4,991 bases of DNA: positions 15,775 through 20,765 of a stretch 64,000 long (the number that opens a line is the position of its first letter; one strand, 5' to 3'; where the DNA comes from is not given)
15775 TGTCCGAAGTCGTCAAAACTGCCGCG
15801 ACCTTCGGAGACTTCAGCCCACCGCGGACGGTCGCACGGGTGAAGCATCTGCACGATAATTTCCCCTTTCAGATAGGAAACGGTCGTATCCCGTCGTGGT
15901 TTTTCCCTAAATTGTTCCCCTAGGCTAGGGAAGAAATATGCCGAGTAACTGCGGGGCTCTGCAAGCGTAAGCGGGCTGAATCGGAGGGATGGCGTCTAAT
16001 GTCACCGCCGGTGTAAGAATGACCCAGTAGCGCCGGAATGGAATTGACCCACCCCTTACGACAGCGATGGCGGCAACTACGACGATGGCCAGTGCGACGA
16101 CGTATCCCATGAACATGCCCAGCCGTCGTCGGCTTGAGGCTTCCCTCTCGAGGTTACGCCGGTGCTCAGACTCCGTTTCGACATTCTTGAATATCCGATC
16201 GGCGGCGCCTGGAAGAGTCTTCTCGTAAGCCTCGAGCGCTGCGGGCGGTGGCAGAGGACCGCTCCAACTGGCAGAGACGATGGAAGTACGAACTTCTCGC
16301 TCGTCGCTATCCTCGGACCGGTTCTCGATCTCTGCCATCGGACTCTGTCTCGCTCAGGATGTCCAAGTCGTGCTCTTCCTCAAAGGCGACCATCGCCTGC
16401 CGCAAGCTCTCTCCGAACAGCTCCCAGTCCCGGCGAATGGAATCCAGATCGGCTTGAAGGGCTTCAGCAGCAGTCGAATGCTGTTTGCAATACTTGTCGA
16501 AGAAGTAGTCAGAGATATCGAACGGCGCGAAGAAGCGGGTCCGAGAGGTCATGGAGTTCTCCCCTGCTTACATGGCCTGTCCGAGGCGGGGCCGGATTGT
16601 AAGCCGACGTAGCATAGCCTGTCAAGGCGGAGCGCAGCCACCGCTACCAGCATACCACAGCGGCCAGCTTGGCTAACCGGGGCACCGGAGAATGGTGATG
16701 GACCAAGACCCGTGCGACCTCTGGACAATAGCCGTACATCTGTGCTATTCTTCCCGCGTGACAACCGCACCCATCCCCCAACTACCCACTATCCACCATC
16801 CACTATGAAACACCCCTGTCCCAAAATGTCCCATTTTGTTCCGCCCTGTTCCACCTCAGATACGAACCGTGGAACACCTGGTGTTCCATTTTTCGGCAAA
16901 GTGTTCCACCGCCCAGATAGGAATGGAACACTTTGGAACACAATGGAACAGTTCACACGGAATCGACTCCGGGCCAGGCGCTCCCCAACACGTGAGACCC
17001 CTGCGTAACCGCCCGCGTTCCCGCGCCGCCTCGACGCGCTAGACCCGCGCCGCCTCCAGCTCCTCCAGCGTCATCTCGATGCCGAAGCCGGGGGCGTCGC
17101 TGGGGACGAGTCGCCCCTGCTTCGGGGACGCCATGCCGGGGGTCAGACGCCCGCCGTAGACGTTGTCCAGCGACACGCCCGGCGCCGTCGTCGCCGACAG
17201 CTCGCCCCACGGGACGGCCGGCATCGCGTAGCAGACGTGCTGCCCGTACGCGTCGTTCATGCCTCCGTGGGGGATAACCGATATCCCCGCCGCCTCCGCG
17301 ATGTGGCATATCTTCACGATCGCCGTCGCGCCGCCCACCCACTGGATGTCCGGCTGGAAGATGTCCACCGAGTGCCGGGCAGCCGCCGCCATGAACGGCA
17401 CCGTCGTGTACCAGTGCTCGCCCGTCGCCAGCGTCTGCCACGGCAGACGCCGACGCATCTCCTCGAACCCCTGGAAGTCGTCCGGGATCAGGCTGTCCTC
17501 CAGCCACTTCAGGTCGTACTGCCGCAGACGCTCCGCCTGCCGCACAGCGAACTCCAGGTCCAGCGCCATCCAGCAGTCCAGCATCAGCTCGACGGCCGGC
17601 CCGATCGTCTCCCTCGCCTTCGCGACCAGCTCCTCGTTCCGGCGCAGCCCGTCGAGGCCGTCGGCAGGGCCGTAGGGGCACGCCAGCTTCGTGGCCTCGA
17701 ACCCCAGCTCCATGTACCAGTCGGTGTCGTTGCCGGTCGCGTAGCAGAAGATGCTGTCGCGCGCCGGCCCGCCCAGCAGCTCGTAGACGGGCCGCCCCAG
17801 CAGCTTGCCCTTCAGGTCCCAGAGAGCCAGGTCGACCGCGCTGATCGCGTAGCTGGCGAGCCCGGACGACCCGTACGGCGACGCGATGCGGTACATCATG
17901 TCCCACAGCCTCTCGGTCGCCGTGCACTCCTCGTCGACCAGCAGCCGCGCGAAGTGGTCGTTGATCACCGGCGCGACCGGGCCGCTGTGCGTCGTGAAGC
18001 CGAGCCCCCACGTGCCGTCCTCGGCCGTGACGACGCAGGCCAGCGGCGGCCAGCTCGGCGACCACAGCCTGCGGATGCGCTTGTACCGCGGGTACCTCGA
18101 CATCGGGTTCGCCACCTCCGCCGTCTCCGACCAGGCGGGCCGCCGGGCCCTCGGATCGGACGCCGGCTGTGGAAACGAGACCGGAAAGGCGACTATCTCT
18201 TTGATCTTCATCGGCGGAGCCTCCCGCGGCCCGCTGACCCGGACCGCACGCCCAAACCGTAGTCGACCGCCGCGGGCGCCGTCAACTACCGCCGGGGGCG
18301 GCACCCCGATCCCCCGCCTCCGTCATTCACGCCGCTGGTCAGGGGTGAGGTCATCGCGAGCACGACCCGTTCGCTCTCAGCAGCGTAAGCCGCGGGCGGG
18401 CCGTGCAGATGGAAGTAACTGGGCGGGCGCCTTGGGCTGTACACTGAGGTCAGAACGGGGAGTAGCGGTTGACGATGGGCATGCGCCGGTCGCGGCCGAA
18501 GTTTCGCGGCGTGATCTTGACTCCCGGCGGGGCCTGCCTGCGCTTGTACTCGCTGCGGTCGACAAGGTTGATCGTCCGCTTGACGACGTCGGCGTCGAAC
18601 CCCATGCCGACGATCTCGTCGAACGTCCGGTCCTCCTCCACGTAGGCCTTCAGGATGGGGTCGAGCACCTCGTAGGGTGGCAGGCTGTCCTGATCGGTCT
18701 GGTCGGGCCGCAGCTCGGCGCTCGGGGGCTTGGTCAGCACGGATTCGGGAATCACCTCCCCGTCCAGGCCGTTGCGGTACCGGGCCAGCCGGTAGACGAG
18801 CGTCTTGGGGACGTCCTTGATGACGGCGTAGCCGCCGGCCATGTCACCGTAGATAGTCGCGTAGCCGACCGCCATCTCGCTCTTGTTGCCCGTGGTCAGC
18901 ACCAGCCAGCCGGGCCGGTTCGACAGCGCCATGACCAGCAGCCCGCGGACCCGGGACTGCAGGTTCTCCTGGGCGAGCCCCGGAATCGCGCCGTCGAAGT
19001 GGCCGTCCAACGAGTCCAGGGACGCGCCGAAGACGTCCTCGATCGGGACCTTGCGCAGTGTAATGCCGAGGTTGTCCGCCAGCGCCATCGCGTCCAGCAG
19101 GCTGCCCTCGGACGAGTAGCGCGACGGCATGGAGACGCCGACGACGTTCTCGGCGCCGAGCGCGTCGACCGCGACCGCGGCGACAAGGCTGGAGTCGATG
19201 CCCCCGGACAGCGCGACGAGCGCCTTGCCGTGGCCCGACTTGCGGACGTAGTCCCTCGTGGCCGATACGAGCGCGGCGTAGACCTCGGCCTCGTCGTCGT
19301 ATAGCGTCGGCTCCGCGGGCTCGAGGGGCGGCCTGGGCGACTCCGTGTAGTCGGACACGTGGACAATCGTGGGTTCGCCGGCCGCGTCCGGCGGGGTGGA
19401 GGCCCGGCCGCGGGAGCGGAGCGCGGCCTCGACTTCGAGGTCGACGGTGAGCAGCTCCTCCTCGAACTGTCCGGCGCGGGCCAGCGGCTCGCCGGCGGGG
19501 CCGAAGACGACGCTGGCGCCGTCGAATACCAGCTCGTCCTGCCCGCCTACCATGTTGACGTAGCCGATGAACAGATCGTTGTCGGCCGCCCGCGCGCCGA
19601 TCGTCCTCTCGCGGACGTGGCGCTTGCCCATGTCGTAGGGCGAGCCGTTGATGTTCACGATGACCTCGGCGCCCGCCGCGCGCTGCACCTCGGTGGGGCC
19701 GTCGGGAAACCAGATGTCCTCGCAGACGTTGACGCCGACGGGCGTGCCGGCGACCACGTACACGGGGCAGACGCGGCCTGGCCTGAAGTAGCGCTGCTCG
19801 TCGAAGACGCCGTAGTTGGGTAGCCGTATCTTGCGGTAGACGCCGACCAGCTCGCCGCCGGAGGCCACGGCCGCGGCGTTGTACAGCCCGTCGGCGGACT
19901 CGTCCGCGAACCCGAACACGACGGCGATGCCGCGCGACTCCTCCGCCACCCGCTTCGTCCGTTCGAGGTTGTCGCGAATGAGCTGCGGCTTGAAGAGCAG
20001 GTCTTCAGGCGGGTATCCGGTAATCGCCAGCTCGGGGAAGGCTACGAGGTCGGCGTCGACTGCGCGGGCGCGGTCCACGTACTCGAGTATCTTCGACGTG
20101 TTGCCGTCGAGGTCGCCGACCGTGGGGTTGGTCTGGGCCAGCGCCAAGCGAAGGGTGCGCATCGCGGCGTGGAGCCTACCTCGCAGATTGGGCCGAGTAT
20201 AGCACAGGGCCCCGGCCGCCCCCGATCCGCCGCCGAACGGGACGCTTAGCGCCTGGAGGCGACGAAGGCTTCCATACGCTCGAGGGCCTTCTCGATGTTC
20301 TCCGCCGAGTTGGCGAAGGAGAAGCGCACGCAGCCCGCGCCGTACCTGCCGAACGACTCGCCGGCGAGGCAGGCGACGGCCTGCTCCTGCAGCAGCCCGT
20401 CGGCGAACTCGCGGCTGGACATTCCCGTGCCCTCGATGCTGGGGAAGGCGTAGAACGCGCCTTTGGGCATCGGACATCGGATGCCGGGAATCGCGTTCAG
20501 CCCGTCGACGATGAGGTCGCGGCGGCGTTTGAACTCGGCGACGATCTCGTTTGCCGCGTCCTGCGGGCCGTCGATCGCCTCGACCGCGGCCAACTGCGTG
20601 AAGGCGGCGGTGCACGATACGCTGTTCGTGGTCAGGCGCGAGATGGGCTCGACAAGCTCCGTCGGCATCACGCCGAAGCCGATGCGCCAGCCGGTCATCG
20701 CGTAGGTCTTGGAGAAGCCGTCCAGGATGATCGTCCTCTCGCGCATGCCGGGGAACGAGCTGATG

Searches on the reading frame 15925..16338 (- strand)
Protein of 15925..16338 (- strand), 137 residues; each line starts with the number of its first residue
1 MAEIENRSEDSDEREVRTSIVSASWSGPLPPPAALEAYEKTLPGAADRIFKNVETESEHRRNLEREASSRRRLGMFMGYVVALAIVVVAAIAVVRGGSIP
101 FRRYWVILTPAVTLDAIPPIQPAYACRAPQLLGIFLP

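Call 11: search_protein_families(library=pfam, proteins=[window:15925-16338:-])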
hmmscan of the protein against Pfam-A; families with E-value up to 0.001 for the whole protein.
window:15925-16338:- (137 aa): 1 family
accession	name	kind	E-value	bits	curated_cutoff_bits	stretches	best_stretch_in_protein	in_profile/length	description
PF10097.14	DUF2335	-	3.2e-15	56.2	25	1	30-69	1-40/50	Predicted membrane protein (DUF2335)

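Call 90: search_protein_families(library=padloc, proteins=[window:15925-16338:-], max_evalue=0.001)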
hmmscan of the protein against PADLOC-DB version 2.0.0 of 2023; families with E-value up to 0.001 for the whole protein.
window:15925-16338:- (137 aa): 0 families

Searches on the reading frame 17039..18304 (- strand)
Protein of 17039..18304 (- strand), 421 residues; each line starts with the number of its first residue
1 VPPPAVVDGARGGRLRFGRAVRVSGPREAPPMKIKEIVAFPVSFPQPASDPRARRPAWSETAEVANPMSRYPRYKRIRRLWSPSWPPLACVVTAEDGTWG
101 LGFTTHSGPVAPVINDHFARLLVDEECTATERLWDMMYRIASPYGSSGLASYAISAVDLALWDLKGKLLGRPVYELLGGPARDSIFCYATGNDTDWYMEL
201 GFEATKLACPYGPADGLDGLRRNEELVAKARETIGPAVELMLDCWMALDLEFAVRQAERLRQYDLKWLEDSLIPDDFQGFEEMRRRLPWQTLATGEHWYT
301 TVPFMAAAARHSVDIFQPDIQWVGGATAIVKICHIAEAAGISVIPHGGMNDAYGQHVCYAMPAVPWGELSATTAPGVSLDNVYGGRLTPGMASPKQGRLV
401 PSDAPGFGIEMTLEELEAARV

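Call 11: search_protein_families(library=pfam, proteins=[window:17039-18304:-])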
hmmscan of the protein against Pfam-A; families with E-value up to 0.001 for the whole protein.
window:17039-18304:- (421 aa): 2 families
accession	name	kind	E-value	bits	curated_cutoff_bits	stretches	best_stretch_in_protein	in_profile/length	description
PF13378.12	MR_MLE_C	-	2e-41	142.6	29.4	1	199-414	12-217/219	Enolase C-terminal domain-like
PF02746.21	MR_MLE_N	-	6.4e-14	52.6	22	1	92-178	33-117/117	Mandelate racemase / muconate lactonizing enzyme, N-terminal domain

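Call 48: find_encoding_contigs(protein=window:17039-18211:-, flank=10000, max_places=6)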
Protein window:17039-18211:- (390 aa): no gene with exactly this product is on record in the collection.

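Call 52: find_homologous_proteins(query=window:17039-18211:-, max_evalue=1e-100)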
Query window:17039-18211:- (390 aa): 2691 proteins with E <= 1e-100 among 8000 candidates; the best 120 are listed.
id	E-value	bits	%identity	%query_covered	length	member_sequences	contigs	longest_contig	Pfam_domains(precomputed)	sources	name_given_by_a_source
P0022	3.0e-255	865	94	100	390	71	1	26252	PF13378.13,PF02746.22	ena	-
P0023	2.3e-232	789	86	100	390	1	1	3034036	PF13378.13,PF02746.22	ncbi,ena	-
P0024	1.9e-229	780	85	100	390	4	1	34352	PF13378.13,PF02746.22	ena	-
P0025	1.6e-226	770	85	100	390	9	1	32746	PF13378.13,PF02746.22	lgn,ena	-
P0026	1.7e-220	750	92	87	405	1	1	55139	PF13378.13,PF02746.22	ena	-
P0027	8.1e-218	741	80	99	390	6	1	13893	PF13378.13,PF02746.22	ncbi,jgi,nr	ncbi:MAG: enolase C-terminal domain-like protein [SAR202 cluster bacterium]|jgi:L-rhamnonate dehydra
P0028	6.5e-216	735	81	100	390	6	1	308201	PF13378.13,PF02746.22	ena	-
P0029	2.4e-213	727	79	100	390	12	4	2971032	PF13378.13,PF02746.22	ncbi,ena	-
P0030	2.8e-211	720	77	99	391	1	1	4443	PF13378.13,PF02746.22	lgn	-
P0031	7.5e-209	712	79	100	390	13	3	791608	PF13378.13,PF02746.22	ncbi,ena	-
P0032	5.9e-206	702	78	100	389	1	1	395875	PF13378.13,PF02746.22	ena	-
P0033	5.3e-205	699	76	100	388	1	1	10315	PF13378.13,PF02746.22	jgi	jgi:L-rhamnonate dehydratase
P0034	1.6e-204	698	76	99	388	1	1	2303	PF13378.13,PF02746.22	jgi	jgi:L-rhamnonate dehydratase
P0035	4.0e-204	696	77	100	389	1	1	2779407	PF13378.13,PF02746.22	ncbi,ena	-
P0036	3.2e-202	690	75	100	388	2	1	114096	PF13378.13,PF02746.22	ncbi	-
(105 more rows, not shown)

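Call 53: find_encoding_contigs(protein=P0022, flank=10000, max_places=3)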
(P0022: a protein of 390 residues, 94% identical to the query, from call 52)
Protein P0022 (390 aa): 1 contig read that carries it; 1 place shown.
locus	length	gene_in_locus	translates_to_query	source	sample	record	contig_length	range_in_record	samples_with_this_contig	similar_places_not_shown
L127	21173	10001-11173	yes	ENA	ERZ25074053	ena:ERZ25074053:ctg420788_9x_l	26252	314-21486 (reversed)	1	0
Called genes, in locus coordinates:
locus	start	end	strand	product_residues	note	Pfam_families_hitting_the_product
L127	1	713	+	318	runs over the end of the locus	-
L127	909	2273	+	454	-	PF00202:Aminotran_3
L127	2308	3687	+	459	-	PF00202:Aminotran_3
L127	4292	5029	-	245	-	-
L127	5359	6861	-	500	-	PF23381:Beta-prop_IFT122_1st (faint), PF26550:Tricorn_2nd (faint), PF00930:DPPIV_N (faint), PF07676:PD40 (faint), PF26549:Tricorn_N (faint), PF00560:LRR_1 (faint)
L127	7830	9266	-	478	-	PF00144:Beta-lactamase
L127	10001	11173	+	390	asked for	PF02746:MR_MLE_N, PF13378:MR_MLE_C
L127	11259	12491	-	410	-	PF02225:PA, PF04389:Peptidase_M28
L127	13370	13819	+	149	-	PF08327:AHSA1 (weak)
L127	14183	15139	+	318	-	-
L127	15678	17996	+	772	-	PF02384:N6_Mtase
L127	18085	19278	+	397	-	PF18135:Type_ISP_C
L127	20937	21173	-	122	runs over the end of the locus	PF01850:PIN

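Call 54: find_encoding_contigs(protein=P0026, flank=10000, max_places=3)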
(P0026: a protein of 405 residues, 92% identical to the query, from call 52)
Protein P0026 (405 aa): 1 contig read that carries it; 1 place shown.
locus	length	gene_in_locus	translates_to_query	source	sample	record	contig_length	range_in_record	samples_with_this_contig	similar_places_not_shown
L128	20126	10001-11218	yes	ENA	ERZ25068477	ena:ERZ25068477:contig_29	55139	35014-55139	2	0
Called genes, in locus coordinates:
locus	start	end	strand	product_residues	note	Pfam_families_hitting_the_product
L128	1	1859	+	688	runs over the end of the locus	-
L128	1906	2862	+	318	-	PF13088:BNR_2 (faint)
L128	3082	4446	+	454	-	PF00202:Aminotran_3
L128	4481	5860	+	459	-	PF00202:Aminotran_3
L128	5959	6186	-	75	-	PF19891:DUF6364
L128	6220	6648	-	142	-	PF15919:HicB_lk_antitox (weak), PF15970:HicB-like_2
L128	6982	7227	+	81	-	-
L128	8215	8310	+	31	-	-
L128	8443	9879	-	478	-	PF00144:Beta-lactamase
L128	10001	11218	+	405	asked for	PF02746:MR_MLE_N, PF13378:MR_MLE_C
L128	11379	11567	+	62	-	-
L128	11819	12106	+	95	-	PF01541:GIY-YIG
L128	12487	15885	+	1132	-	PF02384:N6_Mtase (weak), PF07669:Eco57I (faint), PF18135:Type_ISP_C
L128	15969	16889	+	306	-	PF14088:DUF4268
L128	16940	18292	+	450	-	-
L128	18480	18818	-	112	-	-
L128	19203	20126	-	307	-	?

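Call 55: find_encoding_contigs(protein=P0023, flank=10000, max_places=3)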
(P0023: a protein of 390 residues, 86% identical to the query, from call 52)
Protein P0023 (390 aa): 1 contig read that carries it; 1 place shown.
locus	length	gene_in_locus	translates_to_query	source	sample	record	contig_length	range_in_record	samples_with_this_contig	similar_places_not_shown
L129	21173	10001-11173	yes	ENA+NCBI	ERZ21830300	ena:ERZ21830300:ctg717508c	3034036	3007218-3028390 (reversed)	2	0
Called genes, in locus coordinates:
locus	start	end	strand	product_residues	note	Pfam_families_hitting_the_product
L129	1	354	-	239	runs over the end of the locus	PF03328:HpcH_HpaI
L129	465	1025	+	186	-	PF02775:TPP_enzyme_C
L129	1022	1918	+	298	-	PF00296:Bac_luciferase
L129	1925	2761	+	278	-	PF01209:Ubie_methyltran (weak), PF13489:Methyltransf_23, PF13847:Methyltransf_31, PF08241:Methyltransf_11, PF08242:Methyltransf_12, PF13649:Methyltransf_25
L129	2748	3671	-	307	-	PF01555:N6_N4_Mtase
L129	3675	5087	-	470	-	PF01939:NucS_C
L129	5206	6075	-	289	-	PF00903:Glyoxalase (weak), PF13468:Glyoxalase_3, PF13669:Glyoxalase_4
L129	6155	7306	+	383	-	PF02746:MR_MLE_N, PF13378:MR_MLE_C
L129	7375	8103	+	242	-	PF01578:Cytochrom_C_asm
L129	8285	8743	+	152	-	PF03100:CcmE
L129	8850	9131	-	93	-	PF13490:zf-HC2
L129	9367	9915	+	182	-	PF04542:Sigma70_r2, PF07638:Sigma70_ECF (weak), PF08281:Sigma70_r4_2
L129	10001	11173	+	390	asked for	PF02746:MR_MLE_N, PF13378:MR_MLE_C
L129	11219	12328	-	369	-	PF01408:GFO_IDH_MocA, PF02894:GFO_IDH_MocA_C, PF22725:GFO_IDH_MocA_C3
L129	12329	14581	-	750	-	PF01315:Ald_Xan_dh_C, PF02738:MoCoBD_1, PF20256:MoCoBD_2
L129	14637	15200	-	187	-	PF10502:Peptidase_S26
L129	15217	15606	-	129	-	-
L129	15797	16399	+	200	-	PF02660:G3P_acyltransf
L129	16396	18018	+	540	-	PF00583:Acetyltransf_1 (weak), PF13444:Acetyltransf_5 (weak), PF21926:FeeM (weak), PF00266:Aminotran_5 (weak)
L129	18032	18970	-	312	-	PF05721:PhyH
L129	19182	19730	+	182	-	PF12804:NTP_transf_3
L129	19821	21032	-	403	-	-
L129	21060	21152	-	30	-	-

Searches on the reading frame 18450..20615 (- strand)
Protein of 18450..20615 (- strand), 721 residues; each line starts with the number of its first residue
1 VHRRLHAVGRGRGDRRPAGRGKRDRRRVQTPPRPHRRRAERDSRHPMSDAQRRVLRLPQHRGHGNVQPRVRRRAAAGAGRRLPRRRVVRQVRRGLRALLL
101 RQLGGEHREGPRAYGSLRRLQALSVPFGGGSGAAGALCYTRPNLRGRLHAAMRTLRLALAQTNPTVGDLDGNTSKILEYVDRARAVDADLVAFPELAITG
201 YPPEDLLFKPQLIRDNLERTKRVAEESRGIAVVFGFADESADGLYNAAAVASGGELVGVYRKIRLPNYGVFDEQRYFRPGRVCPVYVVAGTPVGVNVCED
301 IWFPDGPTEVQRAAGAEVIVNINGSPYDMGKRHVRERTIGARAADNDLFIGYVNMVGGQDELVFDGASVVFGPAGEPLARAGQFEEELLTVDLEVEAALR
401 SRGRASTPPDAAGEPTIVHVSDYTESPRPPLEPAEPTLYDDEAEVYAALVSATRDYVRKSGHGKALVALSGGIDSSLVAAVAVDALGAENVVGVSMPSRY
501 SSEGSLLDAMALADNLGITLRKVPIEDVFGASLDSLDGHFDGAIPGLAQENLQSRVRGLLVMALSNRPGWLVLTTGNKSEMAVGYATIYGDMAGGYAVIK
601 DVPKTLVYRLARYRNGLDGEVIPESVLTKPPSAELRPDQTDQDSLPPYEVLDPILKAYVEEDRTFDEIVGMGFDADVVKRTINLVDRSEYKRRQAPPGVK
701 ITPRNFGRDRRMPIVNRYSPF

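Call 22: search_protein_families(library=pfam, proteins=[window:18450-20615:-], max_evalue=0.01)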
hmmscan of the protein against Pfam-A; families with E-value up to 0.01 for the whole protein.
window:18450-20615:- (721 aa): 4 families
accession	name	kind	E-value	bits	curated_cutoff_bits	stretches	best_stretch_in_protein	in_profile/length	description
PF02540.23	NAD_synthase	-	3.3e-71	239.7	21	1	446-695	2-242/242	NAD synthase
PF00795.27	CN_hydrolase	-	9.4e-41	140.3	23.2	1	156-396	1-249/256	Carbon-nitrogen hydrolase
PF03054.22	tRNA_Me_trans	-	0.0058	16.7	20.6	0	465-529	3-76/202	tRNA methyl transferase HUP domain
PF00733.27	Asn_synthase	-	0.0076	16.4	21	0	465-485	20-40/354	Asparagine synthase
